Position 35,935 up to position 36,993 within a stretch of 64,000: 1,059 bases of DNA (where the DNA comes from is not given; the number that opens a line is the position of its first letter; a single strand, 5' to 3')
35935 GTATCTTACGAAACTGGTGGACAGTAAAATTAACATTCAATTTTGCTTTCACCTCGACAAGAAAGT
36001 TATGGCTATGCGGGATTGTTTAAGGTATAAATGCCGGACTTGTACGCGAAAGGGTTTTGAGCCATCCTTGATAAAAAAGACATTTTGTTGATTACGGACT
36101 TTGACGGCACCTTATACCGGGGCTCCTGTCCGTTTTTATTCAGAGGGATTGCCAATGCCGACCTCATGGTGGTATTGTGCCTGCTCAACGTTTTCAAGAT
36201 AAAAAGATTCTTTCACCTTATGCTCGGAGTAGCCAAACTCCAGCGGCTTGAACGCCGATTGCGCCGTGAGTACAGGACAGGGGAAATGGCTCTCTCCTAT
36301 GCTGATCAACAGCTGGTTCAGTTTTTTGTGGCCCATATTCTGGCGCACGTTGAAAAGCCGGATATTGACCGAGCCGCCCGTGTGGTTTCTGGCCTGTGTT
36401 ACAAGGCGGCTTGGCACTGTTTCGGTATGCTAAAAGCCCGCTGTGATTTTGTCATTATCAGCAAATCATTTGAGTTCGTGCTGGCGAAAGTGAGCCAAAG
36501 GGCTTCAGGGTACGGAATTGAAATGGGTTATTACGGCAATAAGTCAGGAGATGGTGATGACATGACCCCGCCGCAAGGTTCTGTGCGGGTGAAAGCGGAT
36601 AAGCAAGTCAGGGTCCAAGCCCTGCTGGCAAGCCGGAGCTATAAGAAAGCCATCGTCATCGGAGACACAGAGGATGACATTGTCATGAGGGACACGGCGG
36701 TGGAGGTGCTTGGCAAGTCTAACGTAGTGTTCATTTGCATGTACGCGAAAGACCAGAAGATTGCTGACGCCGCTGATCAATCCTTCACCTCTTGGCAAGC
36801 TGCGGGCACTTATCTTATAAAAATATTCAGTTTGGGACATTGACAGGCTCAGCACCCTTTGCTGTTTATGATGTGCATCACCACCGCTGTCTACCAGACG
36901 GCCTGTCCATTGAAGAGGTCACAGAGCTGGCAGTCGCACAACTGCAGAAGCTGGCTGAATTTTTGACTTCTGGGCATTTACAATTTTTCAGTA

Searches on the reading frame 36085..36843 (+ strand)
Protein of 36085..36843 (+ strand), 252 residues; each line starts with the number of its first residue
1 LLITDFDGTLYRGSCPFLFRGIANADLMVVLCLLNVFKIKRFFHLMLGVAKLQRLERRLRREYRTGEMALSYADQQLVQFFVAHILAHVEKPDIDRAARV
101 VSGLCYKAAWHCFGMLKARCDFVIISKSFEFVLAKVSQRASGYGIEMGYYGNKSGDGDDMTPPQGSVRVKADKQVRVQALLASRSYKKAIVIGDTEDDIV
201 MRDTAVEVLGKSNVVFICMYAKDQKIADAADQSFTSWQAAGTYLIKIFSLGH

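Call 11: search_protein_families(library=pfam, proteins=[window:36085-36843:+], max_evalue=0.001)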
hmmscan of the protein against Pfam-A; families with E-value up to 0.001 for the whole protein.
window:36085-36843:+ (252 aa): 2 families
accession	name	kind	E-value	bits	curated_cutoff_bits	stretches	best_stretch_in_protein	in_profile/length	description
PF12710.13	HAD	-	4.7e-05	24.3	27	1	3-200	2-186/189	haloacid dehalogenase-like hydrolase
PF00702.32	Hydrolase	-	0.00026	21.9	26.4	1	3-201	5-186/191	haloacid dehalogenase-like hydrolase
